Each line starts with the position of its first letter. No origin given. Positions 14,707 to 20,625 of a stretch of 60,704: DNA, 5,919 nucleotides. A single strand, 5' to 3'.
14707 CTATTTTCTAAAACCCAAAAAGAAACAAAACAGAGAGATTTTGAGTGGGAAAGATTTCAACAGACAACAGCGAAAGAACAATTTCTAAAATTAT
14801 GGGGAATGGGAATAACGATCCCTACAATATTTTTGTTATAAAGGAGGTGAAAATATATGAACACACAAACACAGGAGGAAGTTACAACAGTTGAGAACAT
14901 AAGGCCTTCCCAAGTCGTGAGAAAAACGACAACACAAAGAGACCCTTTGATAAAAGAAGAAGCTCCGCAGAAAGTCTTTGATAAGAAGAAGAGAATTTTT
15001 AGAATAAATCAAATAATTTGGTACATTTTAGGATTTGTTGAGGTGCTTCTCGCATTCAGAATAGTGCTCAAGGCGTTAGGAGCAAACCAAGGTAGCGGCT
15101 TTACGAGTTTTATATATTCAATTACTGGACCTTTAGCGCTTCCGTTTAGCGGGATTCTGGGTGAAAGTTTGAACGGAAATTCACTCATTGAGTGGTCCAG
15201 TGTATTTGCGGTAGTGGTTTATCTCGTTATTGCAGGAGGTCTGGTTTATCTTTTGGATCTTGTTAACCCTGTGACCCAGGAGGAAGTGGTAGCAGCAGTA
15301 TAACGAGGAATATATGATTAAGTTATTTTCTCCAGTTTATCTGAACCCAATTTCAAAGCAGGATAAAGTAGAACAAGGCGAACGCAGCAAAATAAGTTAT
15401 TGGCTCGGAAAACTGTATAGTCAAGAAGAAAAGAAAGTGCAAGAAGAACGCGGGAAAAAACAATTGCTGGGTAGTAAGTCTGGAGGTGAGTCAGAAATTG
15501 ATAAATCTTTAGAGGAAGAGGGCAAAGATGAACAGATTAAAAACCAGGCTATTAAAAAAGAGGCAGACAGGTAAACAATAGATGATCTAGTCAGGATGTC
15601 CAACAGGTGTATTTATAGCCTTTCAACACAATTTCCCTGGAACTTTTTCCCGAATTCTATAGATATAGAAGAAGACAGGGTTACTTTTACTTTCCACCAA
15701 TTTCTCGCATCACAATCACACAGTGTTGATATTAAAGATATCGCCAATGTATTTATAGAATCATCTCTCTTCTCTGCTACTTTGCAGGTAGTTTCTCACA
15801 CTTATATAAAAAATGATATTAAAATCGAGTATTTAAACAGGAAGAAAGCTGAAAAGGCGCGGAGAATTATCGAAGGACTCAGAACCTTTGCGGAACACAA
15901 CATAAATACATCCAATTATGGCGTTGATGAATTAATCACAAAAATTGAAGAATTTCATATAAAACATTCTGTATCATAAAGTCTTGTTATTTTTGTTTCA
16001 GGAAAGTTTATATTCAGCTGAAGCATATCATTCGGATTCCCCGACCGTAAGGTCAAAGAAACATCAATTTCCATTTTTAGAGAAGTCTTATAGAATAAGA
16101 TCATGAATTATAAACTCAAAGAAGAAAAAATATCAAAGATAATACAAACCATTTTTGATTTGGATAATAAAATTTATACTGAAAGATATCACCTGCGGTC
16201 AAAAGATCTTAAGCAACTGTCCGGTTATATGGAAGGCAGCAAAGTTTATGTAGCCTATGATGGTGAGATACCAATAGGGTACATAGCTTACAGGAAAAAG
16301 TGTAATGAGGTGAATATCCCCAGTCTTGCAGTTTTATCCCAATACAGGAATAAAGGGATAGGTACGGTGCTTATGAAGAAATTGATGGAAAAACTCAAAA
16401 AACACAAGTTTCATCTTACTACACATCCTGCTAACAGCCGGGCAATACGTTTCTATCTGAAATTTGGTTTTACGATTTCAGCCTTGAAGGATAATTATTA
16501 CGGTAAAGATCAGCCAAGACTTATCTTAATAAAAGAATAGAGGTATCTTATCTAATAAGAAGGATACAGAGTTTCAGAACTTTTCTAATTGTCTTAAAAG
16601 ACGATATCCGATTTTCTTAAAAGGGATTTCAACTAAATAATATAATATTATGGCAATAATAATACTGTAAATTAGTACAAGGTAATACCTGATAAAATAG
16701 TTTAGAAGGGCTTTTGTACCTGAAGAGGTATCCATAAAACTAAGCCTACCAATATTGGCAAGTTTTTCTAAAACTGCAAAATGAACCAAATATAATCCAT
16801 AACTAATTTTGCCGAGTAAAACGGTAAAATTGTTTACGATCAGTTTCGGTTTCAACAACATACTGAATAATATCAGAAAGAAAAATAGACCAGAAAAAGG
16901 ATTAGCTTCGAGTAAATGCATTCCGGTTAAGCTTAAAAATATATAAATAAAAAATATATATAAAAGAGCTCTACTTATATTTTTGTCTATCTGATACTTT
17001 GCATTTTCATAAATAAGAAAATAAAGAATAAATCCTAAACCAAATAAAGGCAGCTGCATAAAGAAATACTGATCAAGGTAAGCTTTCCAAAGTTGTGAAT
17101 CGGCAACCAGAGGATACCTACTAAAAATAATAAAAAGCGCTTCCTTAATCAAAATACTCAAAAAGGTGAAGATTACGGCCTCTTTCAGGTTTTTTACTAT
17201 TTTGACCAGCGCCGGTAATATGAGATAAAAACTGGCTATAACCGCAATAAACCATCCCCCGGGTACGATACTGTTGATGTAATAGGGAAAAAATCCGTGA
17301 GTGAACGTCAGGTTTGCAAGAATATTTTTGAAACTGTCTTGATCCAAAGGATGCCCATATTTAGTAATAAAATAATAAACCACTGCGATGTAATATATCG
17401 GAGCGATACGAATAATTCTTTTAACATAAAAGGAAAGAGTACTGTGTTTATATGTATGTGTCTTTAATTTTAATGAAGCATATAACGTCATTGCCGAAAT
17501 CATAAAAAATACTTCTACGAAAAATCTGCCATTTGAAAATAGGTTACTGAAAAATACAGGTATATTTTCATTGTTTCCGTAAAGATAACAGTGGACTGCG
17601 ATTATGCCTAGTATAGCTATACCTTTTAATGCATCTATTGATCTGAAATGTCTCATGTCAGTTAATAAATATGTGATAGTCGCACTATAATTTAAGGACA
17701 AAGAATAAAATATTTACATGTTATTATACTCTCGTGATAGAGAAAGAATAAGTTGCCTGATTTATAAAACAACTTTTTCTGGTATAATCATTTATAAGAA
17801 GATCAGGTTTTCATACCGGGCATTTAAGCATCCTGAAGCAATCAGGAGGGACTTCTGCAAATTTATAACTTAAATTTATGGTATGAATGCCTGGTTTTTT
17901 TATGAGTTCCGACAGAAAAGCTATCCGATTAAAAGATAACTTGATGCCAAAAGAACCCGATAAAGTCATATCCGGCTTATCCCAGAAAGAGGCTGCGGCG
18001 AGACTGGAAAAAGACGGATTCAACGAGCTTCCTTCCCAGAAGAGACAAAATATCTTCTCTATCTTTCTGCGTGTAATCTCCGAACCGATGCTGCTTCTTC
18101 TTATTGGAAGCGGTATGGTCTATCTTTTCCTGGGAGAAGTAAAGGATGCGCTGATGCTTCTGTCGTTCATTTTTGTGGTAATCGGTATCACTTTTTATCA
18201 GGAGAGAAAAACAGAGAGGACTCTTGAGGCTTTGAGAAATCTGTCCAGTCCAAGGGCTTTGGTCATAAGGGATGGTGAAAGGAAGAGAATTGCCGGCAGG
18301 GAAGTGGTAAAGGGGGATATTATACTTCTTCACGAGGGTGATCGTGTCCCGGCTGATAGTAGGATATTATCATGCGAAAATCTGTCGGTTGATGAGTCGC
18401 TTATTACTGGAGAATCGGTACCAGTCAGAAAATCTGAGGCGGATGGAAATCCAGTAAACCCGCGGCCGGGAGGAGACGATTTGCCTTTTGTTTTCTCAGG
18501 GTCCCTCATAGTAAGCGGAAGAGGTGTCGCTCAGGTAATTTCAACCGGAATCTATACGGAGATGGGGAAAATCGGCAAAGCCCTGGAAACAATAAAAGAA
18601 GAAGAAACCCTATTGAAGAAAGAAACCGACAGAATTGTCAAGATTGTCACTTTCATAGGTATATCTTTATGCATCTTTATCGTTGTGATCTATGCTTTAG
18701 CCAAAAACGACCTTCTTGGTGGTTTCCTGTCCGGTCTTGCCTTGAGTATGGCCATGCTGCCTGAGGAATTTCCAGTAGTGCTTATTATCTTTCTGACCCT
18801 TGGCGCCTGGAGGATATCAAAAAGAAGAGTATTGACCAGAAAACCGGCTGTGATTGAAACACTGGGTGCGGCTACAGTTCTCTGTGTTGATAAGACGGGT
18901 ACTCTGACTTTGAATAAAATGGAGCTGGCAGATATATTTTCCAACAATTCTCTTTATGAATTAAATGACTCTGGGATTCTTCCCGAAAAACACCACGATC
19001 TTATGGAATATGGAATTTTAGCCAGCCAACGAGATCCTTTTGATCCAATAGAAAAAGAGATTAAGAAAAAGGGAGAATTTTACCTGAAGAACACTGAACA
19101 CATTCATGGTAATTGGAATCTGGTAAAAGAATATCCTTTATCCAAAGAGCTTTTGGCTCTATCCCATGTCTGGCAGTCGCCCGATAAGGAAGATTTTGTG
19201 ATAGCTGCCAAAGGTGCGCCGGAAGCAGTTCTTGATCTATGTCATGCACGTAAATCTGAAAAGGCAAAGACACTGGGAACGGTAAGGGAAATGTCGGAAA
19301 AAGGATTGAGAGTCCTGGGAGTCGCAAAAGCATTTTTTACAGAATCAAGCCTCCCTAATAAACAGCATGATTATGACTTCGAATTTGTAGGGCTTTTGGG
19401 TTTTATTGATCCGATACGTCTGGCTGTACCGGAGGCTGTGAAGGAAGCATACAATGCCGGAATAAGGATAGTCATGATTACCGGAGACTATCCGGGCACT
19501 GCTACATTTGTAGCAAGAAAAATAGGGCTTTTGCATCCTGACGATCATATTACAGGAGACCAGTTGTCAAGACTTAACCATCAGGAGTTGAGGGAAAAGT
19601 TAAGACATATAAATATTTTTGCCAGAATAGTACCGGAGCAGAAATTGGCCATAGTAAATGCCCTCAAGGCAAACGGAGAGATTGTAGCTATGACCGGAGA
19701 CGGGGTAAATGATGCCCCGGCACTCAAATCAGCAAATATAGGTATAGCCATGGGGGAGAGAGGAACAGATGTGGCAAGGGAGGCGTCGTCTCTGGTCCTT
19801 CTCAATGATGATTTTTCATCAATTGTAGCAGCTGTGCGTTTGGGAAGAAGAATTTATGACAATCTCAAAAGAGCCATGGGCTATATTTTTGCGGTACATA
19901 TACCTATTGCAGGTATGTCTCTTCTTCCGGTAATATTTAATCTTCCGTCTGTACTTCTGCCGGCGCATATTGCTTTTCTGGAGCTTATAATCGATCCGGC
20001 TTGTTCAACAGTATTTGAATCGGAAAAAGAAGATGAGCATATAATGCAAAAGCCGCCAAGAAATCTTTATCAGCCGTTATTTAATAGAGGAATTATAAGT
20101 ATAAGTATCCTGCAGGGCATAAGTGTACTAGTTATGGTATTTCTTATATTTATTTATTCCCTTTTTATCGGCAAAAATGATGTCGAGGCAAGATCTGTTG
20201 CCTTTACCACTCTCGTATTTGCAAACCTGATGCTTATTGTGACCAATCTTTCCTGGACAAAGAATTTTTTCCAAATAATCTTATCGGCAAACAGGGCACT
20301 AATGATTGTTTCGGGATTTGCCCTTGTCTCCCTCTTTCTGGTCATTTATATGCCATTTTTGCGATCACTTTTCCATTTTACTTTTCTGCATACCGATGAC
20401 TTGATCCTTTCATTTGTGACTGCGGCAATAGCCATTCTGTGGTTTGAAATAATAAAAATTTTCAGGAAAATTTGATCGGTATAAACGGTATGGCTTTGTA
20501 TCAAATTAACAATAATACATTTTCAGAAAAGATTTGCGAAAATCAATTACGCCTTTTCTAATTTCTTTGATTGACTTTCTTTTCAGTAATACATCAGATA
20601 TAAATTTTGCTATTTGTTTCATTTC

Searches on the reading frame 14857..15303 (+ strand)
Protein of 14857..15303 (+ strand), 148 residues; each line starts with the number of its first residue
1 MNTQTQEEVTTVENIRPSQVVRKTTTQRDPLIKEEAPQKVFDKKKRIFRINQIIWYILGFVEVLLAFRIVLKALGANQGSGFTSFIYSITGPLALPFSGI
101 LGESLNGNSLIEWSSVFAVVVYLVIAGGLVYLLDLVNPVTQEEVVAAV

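Call 52: search_protein_families(library=pfam, proteins=[window:14857-15303:+], max_evalue=0.001)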
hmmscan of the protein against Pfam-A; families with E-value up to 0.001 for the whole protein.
window:14857-15303:+ (148 aa): 1 family
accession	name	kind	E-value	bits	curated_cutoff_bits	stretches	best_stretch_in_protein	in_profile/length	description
PF02325.22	YGGT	-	1.7e-05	25.6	27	1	57-126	3-67/70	YGGT family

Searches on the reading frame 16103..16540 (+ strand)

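Call 52: search_protein_families(library=pfam, proteins=[window:16103-16540:+], max_evalue=0.001)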
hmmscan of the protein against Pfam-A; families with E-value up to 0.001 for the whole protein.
window:16103-16540:+ (145 aa): 6 families
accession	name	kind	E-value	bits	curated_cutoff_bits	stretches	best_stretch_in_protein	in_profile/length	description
PF00583.31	Acetyltransf_1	-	7.2e-18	65.4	20.7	1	15-123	2-116/116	Acetyltransferase (GNAT) family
PF13508.13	Acetyltransf_7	-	2.2e-16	60.4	27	1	45-124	2-83/84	Acetyltransferase (GNAT) domain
PF13673.13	Acetyltransf_10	-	3e-14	53.5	23.6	1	37-124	20-108/128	Acetyltransferase (GNAT) domain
PF08445.16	FR47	-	1.9e-06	28.2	22.1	1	72-125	24-79/86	FR47-like protein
PF14542.12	Acetyltransf_CG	-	4.1e-05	24.1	30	1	50-103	3-58/80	GCN5-related N-acetyl-transferase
PF13527.13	Acetyltransf_9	-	0.0001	22.8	25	1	74-125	77-126/127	Acetyltransferase (GNAT) domain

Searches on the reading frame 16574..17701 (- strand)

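Call 52: search_protein_families(library=pfam, proteins=[window:16574-17701:-], max_evalue=0.001)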
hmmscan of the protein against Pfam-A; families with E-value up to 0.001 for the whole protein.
window:16574-17701:- (375 aa): 1 family
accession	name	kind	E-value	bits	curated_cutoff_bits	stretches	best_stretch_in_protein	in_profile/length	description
PF01757.29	Acyl_transf_3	-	4.8e-28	98.6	31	1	20-355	2-326/326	Acyltransferase domain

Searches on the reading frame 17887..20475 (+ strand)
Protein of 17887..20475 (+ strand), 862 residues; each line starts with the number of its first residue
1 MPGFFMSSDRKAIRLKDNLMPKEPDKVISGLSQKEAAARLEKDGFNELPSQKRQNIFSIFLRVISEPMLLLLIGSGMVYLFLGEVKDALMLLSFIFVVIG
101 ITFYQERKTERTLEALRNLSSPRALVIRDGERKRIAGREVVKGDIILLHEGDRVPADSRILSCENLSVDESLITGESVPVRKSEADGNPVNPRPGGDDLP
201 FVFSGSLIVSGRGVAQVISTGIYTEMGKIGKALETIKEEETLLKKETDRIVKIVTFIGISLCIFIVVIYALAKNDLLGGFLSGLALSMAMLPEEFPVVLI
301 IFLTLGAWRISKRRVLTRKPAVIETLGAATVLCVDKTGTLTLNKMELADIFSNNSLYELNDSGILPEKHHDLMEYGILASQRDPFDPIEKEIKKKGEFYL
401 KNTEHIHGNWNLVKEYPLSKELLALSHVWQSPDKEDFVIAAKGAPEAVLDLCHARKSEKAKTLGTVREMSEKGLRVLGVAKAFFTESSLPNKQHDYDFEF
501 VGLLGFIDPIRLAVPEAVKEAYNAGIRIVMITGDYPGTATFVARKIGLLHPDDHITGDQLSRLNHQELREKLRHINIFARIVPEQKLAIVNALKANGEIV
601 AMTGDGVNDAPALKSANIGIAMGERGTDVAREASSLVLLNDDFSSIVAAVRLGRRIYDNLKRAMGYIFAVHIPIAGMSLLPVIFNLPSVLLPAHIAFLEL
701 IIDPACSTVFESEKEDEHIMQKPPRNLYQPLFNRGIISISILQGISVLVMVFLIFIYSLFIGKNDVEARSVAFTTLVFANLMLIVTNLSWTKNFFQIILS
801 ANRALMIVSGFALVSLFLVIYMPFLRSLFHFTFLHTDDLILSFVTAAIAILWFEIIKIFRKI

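Call 52: search_protein_families(library=pfam, proteins=[window:17887-20475:+], max_evalue=0.001)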
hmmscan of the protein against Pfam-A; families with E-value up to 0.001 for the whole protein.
window:17887-20475:+ (862 aa): 5 families
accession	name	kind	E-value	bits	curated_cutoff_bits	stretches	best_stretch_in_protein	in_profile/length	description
PF00122.25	E1-E2_ATPase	-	5.2e-42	143.8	28.1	1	119-313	2-181/181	E1-E2 ATPase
PF00689.26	Cation_ATPase_C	-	4.6e-32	111.6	27.3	1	687-859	1-175/175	Cation transporting ATPase, C-terminus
PF00702.32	Hydrolase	-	1.3e-16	62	26.4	1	331-617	3-191/191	haloacid dehalogenase-like hydrolase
PF00690.31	Cation_ATPase_N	-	1.7e-11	44.1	20.4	1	29-78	19-68/69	Cation transporter/ATPase, N-terminus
PF08282.18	Hydrolase_3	-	0.00055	20.2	20.9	0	589-647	195-252/255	haloacid dehalogenase-like hydrolase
